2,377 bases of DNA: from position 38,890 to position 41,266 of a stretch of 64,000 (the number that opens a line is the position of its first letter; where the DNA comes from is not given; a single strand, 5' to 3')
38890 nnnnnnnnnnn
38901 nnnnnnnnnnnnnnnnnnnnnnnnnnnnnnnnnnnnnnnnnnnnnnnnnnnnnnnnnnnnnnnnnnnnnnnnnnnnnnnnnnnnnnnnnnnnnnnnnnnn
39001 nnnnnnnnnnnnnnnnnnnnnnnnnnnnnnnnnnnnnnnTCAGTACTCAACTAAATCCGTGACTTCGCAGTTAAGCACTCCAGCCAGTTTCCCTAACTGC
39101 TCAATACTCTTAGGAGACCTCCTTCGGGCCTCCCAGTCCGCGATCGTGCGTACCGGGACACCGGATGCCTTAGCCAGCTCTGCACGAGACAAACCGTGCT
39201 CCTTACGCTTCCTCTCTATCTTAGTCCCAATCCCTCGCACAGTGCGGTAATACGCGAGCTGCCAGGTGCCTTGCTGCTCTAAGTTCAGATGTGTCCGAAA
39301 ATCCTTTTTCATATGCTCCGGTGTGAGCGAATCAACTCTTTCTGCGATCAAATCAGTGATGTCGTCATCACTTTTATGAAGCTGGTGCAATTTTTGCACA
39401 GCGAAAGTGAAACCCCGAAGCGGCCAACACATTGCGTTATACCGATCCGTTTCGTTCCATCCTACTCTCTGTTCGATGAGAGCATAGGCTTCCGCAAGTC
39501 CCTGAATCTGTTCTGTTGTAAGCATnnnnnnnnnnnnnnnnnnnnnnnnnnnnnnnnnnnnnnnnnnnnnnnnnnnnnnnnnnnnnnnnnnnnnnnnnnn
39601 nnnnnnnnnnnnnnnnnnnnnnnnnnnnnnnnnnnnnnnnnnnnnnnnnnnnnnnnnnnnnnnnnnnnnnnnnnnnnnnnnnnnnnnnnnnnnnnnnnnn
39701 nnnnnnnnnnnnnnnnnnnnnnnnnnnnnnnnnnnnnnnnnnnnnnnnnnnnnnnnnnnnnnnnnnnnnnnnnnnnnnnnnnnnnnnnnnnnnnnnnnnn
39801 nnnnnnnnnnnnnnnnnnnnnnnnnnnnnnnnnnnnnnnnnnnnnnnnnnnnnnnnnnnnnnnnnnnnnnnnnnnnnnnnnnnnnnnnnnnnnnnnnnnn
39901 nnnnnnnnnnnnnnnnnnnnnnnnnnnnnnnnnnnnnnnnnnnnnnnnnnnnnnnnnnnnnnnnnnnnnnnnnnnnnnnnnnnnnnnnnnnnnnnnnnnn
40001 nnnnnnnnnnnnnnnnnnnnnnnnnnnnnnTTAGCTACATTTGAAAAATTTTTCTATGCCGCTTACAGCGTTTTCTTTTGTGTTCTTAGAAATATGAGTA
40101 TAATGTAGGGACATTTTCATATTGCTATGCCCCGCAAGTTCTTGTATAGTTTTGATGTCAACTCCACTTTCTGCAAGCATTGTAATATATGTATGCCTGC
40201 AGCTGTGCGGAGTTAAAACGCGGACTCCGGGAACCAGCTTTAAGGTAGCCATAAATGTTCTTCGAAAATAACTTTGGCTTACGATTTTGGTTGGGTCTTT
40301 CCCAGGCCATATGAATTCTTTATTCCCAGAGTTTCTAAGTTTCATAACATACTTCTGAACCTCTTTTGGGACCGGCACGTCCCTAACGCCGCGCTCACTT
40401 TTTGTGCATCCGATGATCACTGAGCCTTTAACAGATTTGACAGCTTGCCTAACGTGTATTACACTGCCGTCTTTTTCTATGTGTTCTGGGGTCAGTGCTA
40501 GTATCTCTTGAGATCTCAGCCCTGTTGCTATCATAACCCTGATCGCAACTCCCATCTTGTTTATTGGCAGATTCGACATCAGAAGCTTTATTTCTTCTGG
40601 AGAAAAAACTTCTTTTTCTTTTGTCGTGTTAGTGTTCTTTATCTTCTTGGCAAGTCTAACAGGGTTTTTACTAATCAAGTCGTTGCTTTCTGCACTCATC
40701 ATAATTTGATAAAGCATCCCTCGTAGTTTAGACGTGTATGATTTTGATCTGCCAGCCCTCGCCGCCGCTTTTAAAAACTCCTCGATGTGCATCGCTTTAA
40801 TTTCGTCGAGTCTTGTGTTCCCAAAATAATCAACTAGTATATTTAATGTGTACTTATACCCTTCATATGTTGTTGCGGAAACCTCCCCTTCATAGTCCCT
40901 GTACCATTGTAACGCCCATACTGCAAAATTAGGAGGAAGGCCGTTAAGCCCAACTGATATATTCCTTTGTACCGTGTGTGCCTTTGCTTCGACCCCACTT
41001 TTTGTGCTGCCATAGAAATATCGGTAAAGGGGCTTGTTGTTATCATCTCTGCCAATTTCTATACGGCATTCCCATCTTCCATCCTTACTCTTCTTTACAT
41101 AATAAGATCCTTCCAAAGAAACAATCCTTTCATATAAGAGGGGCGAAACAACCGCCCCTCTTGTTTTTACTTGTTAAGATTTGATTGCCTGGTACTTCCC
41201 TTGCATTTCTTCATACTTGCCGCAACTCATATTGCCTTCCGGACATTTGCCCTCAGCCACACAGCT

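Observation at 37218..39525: Moron-like cluster between lysis cassette and attP: XRE-type regulator plus four unknown genes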

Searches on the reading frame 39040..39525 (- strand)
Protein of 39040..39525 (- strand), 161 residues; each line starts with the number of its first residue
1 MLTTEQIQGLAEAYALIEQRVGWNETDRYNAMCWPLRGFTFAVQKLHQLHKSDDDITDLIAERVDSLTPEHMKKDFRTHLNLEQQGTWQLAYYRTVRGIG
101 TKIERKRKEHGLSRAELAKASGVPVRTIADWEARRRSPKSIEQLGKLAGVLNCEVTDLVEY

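Call 3: search_protein_families(library=pfam, proteins=[window:39040-39525:-], max_evalue=1)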
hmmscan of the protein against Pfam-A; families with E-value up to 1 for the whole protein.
window:39040-39525:- (161 aa): 11 families
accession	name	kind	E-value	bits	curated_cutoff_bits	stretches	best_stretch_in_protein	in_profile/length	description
PF01381.28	HTH_3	-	1.4e-12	47.9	23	1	103-158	1-55/55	Helix-turn-helix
PF13443.12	HTH_26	-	1.6e-06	28.7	22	1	102-161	1-60/63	Cro/C1-type HTH DNA-binding domain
PF13560.12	HTH_31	-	1.5e-05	25.7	27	1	103-153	6-56/64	Helix-turn-helix domain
PF13384.12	HTH_23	-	0.0067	16.7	24.6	1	107-134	14-40/50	Homeodomain-like domain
PF20432.4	Xre-like-HTH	-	0.019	15.7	25.8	1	111-148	23-62/63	Antitoxin Xre-like helix-turn-helix domain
PF04218.19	CENP-B_N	-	0.02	15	21.2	1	106-134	17-45/53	CENP-B N-terminal DNA-binding domain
PF13518.12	HTH_28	-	0.031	14.8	25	1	110-136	11-37/52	Helix-turn-helix domain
PF00376.29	MerR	-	0.036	14.3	28.2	1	116-133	4-21/38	MerR family regulatory protein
PF13411.12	MerR_1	-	0.086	13.4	21.6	1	115-134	4-23/69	MerR HTH family regulatory protein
PF07022.19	Phage_CI_repr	-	0.09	13.6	22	1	113-158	13-57/65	Bacteriophage CI repressor helix-turn-helix domain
PF09709.15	Cas_Csd1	-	0.14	11.2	27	1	70-94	529-553/559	CRISPR-associated protein (Cas_Csd1)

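Call 4: search_protein_families(library=phrogs, proteins=[window:39040-39525:-], max_evalue=1)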
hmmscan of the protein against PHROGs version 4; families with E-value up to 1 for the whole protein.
window:39040-39525:- (161 aa): 36 families (the best 25 are shown)
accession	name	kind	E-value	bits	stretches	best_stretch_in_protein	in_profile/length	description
phrog_5823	-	transcription regulation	1.4e-09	38.6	1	98-159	6-67/404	transcriptional regulator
phrog_3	-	transcription regulation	3.1e-09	38.1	1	92-160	82-147/430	transcriptional repressor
phrog_8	-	transcription regulation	3.7e-09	37.5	1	101-159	161-216/346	transcriptional regulator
phrog_4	-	transcription regulation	1e-08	35.6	1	99-158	137-191/400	transcriptional repressor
phrog_2104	-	unknown function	1.2e-08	36.1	1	70-140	14-81/103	-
phrog_4583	-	transcription regulation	1e-07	32.9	1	99-160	11-71/81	transcriptional repressor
phrog_2328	-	transcription regulation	9.4e-07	29.7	1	99-159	16-75/128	transcriptional repressor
phrog_7241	-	transcription regulation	4.1e-06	27.8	1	102-159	65-121/122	transcriptional regulator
phrog_4836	-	transcription regulation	8.7e-06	26.4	1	99-158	76-134/194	CII-like regulator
phrog_2967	-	transcription regulation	1.5e-05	25.7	1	97-158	9-69/225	transcriptional regulator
phrog_4739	-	unknown function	0.00015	22.5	1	99-157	68-125/167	-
phrog_2439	-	transcription regulation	0.00022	21.2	1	99-154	8-62/367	transcriptional regulator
phrog_7950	-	transcription regulation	0.00024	22.1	1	104-139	13-47/68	transcriptional repressor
phrog_1373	-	transcription regulation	0.00034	21.6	1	95-154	61-118/166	transcriptional regulator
phrog_8898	-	unknown function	0.0015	19.2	1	101-139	4-43/70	-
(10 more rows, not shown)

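Call 17: search_protein_families(library=ncbifam, proteins=[window:39040-39525:-], max_evalue=1)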
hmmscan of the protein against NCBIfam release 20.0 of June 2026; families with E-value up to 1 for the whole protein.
window:39040-39525:- (161 aa): 15 families
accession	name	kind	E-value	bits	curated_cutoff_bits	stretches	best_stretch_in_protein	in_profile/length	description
NF007257.0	PRK09706.1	subfamily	2.9e-07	30.4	101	1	98-157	5-63/135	transcriptional repressor DicA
NF006015.0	PRK08154.1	subfamily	1.3e-06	27.8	204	1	95-160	27-91/314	anaerobic benzoate catabolism transcriptional regulator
NF007481.0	PRK10072.1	equivalog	1.9e-06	28.3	110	1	101-143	36-78/96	HTH-type transcriptional regulator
NF041951.1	phage_RstR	subfamily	2.6e-06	27.7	80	1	100-156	4-59/108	RstR family transcriptional repressor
TIGR03070.1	couple_hipB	subfamily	3.4e-06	26.9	71.65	1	99-153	3-56/58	type II toxin-antitoxin system Y4mF family antitoxin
TIGR03830.1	CxxCG_CxxCG_HTH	subfamily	3.5e-05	23.6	61.8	1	99-144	66-112/127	type II TA system antitoxin MqsA family protein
NF041265.1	NadS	equivalog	4.2e-05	23.8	60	1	107-142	39-74/94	NadS family protein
NF047542.1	telomere_Tap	equivalog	0.00033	19.5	600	1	104-142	23-61/695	telomere-associated protein Tap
NF003162.0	PRK04140.1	equivalog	0.00071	18.7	263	1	100-159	128-186/317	transcriptional regulator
NF052239.1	antitox_spr1629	equivalog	0.0027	16.9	335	1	99-153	3-56/377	spr1629 family repressor/antitoxin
NF047948.1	male_kill_WMK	equivalog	0.0033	16.9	300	1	99-159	6-65/300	WO male-killing family protein Wmk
NF007408.0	PRK09943.1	equivalog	0.011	15.3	211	1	99-154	8-62/185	HTH-type transcriptional regulator PuuR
NF040522.1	VC1465_fam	subfamily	0.017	15.2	70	1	103-141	1-40/111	VC1465 family Xer recombination activation factor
TIGR00270.2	TIGR00270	equivalog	0.023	14.5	110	1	93-157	70-133/159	multiprotein bridging factor aMBF1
NF046037.1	carphisopro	domain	0.085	13.1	38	1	114-150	11-48/54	carph-isopro domain-containing protein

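Call 18: search_protein_families(library=padloc, proteins=[window:39040-39525:-], max_evalue=1)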
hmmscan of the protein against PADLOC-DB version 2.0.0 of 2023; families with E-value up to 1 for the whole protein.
window:39040-39525:- (161 aa): 10 families
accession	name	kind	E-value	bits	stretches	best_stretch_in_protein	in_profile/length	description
PDLC03949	RmrA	-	1.6e-06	25.2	1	102-155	6-58/363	-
PDLC02926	HTH_VI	-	8e-06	24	1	99-158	2-60/92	-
PDLC03951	RmrA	-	2.3e-05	21.6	1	101-156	11-65/400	-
PDLC04142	capH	-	6.3e-05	22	1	99-156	7-62/103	capH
PDLC03954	RmrA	-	0.00013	19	1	100-156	12-67/380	-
PDLC04133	mad1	-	0.00092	17.5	1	108-134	2-28/60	mads_1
PDLC03945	RmrA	-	0.0013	15.9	1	99-154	3-57/394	-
PDLC03948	RmrA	-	0.0046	13.9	1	100-152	10-61/397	-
PDLC03952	RmrA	-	0.0051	13.7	1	99-153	23-76/395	-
PDLC03669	Control_protein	-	0.03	12.6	1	111-140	22-51/96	control protein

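Call 51: find_encoding_contigs(protein=window:39040-39525:-, flank=4000, max_places=8)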
Protein window:39040-39525:- (161 aa): 2 contigs read that carry it; 1 place shown.
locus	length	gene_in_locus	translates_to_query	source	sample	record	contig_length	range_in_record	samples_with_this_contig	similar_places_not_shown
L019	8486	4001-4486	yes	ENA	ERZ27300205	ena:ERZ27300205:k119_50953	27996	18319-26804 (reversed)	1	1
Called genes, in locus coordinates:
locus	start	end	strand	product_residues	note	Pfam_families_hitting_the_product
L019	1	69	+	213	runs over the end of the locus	-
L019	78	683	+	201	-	-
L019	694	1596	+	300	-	PF01145:Band_7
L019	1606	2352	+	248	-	PF02511:Thy1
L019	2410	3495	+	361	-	PF14659:Phage_int_SAM_3, PF22022:Phage_int_M (faint), PF00589:Phage_integrase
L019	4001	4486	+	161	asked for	PF01381:HTH_3, PF13443:HTH_26 (weak)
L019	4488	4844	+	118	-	-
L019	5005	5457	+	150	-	PF26125:AcrVA2-like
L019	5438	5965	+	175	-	-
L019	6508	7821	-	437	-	PF01183:Glyco_hydro_25, PF01471:PG_binding_1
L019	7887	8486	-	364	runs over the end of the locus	-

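Call 67: search_solved_structures(query=window:39040-39525:-, max_evalue=0.01)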
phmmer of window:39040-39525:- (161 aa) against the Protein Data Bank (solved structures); distinct sequences matched with E-value up to 0.01: 7.
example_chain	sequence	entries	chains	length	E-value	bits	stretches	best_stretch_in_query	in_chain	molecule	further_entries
8tac_A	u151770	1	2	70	0.00012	25.3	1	96-151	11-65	DBP48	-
3qq6_A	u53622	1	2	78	0.00052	23.2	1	97-159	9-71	HTH-type transcriptional regulator sinR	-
5tn0_A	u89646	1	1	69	0.00083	22.5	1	99-159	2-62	HTH-type transcriptional regulator SinR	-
1b0n_A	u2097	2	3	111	0.0015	21.7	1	99-159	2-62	PROTEIN (SINR PROTEIN) | HTH-TYPE TRANSCRIPTIONAL REGULATOR SINR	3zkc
6rnz_A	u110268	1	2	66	0.0024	21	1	102-160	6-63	HTH-type transcriptional regulator DdrOC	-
6jq1_A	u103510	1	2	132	0.0039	20.4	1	102-160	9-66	Transcriptional regulator, XRE family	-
3op9_A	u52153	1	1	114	0.0056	19.9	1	101-161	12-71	Pli0006 protein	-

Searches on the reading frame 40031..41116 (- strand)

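Call 3: search_protein_families(library=pfam, proteins=[window:40031-41116:-], max_evalue=1)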
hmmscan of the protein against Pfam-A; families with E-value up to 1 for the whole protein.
window:40031-41116:- (361 aa): 8 families
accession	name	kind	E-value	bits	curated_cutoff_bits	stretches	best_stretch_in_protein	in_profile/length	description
PF00589.27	Phage_integrase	-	1.4e-21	77.4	27.1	1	171-344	3-170/172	Phage integrase family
PF14659.12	Phage_int_SAM_3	-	1e-09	38.9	22.6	1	65-116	3-55/58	Phage integrase, N-terminal SAM-like domain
PF22022.2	Phage_int_M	-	1.9e-05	25.3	27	1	64-154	1-91/96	Phage integrase central domain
PF13495.12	Phage_int_SAM_4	-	6.6e-05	23.7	27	1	80-127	15-62/85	Phage integrase, N-terminal SAM-like domain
PF02899.23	Phage_int_SAM_1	-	0.00016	22.4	22.3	1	76-126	11-63/83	Phage integrase, N-terminal SAM-like domain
PF13102.12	Phage_int_SAM_5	-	0.013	16.3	22.3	1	64-158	2-97/98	Phage integrase SAM-like domain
PF22324.2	HTH_91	-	0.023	14.9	27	0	306-327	32-53/77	Winged helix domain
PF01982.22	CTP-dep_RFKase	-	0.088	13.2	25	1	82-143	25-89/121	Domain of unknown function DUF120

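Call 4: search_protein_families(library=phrogs, proteins=[window:40031-41116:-], max_evalue=1)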
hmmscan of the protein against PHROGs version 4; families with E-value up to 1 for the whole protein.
window:40031-41116:- (361 aa): 11 families
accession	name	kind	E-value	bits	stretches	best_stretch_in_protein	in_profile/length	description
phrog_1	-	integration and excision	4.6e-71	241.9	1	5-358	112-451/611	integrase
phrog_216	-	integration and excision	1.7e-31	110.4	1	130-353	17-235/301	integrase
phrog_7685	-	integration and excision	1.7e-18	68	1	229-359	113-240/240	integrase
phrog_7244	-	integration and excision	1.4e-07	32.1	1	77-225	89-233/263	integrase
phrog_7269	-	integration and excision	2.7e-05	25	1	301-352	28-79/89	integrase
phrog_35951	-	unknown function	6.6e-05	24.3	1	297-354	17-74/97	-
phrog_23271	-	unknown function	0.00027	21.8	1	301-342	9-50/67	-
phrog_9208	-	integration and excision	0.0024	18.8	1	302-343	189-230/241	integrase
phrog_34557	-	integration and excision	0.0077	17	1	298-348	123-172/183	integrase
phrog_26960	-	unknown function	0.043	15.1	1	8-133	13-141/146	-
phrog_38262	-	unknown function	0.25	12.4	1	77-116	50-89/160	-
